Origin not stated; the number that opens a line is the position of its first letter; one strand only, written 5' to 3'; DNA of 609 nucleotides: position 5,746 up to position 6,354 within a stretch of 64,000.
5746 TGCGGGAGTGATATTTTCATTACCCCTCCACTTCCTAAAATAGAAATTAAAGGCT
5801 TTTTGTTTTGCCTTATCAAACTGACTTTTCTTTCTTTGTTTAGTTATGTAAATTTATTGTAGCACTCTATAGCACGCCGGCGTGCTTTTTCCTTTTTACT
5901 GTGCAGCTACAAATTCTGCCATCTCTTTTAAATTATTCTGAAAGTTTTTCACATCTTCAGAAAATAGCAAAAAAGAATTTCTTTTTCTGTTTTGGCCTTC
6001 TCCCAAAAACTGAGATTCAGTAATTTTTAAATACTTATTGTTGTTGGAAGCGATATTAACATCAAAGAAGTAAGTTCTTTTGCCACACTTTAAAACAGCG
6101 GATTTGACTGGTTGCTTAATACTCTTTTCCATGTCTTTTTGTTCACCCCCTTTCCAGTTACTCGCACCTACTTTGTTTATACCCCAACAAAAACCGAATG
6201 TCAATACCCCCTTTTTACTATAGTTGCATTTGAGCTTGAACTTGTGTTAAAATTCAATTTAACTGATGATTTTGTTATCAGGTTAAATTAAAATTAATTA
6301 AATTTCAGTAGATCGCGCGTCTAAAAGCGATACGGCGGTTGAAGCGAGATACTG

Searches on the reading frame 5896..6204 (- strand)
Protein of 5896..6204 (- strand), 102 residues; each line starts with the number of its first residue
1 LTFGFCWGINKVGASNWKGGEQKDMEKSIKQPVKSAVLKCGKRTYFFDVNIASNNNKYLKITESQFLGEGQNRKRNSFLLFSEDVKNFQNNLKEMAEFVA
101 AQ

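Call 55: search_protein_families(library=pfam, proteins=[window:5896-6204:-], max_evalue=0.01)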
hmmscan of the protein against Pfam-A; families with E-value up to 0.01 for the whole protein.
window:5896-6204:- (102 aa): 1 family
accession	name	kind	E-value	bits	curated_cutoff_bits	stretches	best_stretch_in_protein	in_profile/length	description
PF11680.14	DUF3276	-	5.2e-15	56.1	23.1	1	25-101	4-83/131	Protein of unknown function (DUF3276)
